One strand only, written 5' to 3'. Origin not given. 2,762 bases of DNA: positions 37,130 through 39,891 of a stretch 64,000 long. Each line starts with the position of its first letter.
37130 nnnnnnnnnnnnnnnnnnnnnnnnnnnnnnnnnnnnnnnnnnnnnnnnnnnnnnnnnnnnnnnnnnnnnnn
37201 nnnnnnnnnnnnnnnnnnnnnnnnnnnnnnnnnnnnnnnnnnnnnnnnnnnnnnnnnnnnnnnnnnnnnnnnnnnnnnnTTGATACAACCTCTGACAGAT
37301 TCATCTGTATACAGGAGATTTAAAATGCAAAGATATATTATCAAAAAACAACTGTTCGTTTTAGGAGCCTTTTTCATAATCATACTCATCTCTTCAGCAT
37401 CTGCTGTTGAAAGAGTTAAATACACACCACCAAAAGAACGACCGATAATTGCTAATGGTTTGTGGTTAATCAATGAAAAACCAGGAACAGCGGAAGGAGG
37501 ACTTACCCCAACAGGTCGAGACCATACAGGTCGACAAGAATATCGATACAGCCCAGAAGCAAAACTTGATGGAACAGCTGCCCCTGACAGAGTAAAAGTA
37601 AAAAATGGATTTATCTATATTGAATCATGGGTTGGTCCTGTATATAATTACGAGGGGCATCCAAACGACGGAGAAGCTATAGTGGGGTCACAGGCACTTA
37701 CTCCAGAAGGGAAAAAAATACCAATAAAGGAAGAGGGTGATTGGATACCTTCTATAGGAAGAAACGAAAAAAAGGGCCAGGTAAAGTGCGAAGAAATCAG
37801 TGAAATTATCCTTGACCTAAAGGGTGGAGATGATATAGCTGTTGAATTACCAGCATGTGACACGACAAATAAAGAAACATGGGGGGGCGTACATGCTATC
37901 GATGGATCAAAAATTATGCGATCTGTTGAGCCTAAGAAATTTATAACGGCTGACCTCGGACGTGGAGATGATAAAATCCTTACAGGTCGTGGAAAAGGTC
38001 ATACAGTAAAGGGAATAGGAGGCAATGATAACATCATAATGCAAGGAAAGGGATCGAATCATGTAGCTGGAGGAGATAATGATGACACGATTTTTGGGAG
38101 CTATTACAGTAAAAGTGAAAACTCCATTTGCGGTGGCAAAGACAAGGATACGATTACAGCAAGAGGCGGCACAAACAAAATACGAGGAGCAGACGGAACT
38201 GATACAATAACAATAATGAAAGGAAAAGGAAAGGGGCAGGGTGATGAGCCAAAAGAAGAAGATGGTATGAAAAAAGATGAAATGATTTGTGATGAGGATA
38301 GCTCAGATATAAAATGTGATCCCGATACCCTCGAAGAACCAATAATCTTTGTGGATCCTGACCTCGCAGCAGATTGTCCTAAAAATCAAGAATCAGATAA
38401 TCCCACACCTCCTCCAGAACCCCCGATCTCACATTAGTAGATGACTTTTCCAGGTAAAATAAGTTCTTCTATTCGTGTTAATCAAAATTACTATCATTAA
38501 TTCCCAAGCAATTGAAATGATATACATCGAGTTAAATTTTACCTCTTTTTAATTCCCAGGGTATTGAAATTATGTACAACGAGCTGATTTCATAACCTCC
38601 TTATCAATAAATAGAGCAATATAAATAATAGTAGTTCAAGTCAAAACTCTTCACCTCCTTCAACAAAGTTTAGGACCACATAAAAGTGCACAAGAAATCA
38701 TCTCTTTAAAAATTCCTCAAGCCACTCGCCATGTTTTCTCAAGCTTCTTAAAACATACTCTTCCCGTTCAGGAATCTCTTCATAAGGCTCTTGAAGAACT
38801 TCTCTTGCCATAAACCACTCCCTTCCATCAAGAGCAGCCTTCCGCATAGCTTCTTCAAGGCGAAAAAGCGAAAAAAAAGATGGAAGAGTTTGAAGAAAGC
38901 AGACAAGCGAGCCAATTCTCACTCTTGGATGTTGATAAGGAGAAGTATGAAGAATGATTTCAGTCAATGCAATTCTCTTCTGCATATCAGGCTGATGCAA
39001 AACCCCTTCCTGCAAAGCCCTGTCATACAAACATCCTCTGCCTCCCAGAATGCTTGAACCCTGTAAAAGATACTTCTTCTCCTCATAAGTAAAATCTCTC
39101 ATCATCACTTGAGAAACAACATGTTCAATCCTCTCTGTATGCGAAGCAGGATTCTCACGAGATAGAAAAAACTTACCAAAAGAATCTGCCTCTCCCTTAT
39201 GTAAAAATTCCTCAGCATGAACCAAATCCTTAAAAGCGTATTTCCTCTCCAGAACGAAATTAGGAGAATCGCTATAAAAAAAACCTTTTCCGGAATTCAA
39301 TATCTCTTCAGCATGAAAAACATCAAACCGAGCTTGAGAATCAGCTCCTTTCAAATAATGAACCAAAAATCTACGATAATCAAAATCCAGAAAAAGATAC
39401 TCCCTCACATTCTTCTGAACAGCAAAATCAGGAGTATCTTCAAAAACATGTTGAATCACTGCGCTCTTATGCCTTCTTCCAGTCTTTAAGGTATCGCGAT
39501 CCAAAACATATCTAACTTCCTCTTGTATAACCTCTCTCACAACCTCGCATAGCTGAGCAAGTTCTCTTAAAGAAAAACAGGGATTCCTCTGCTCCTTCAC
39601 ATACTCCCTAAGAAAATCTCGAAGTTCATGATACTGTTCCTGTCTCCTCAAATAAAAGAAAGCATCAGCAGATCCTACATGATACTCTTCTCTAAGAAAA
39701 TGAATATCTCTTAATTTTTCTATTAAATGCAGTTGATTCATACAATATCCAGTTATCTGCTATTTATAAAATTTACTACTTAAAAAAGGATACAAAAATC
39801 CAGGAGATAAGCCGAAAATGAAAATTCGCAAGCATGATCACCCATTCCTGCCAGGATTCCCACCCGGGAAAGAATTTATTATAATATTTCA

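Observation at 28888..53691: Six-member family of large secreted Cys-rich proteins each carrying a dockerin-like pair of Ca-binding repeats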

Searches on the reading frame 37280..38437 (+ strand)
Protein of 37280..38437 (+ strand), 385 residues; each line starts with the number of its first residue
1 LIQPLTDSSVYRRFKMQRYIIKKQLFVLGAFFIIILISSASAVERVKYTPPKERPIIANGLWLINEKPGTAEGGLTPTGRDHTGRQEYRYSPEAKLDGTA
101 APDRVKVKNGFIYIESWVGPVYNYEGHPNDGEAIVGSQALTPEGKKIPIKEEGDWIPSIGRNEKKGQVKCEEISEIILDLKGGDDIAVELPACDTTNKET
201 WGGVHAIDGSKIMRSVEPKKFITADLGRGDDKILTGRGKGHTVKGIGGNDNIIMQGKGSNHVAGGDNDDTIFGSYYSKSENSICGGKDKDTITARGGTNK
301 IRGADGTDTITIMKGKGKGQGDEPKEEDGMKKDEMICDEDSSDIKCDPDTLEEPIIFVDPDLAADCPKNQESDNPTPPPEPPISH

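Call 3: search_protein_families(library=pfam, proteins=[window:37280-38437:+], max_evalue=0.1)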
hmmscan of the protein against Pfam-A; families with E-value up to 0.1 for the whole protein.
window:37280-38437:+ (385 aa): 1 family
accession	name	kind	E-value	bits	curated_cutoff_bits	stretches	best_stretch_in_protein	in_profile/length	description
PF00353.25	HemolysinCabind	-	0.002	18.5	23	1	281-310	7-36/36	RTX calcium-binding nonapeptide repeat (4 copies)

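Call 26: search_protein_families(library=ncbifam, proteins=[window:37280-38437:+], max_evalue=0.1)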
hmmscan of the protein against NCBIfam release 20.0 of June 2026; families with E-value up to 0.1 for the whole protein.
window:37280-38437:+ (385 aa): 2 families
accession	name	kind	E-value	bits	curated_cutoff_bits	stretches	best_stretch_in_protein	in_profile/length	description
NF033943.0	RTX_toxin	subfamily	0.00051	18.3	1000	1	227-316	710-796/930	RTX family hemolysin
NF046115.1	Ca_rpt_SMc04171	equivalog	0.0031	16.7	625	1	223-321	270-367/574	SMc04171 family calcium-binding repeat protein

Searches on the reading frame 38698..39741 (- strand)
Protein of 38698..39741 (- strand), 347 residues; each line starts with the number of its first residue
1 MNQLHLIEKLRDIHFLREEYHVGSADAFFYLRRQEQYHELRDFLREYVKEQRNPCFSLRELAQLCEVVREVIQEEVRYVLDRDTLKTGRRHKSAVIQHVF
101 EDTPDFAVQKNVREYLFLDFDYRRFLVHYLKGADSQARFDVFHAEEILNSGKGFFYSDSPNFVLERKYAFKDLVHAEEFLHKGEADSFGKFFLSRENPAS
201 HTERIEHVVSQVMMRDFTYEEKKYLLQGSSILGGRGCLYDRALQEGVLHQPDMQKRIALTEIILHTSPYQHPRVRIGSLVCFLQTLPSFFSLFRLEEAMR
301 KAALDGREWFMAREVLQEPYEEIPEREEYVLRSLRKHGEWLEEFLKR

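Call 3: search_protein_families(library=pfam, proteins=[window:38698-39741:-], max_evalue=0.1)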
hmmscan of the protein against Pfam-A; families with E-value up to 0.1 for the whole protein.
window:38698-39741:- (347 aa): 2 families
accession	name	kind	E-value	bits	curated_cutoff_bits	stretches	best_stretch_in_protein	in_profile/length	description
PF18760.7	ART-PolyVal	-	0.051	14.8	31.2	1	135-219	13-81/140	ADP-Ribosyltransferase in polyvalent proteins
PF07205.16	DUF1413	-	0.067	13.8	25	0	166-194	14-44/69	Domain of unknown function (DUF1413)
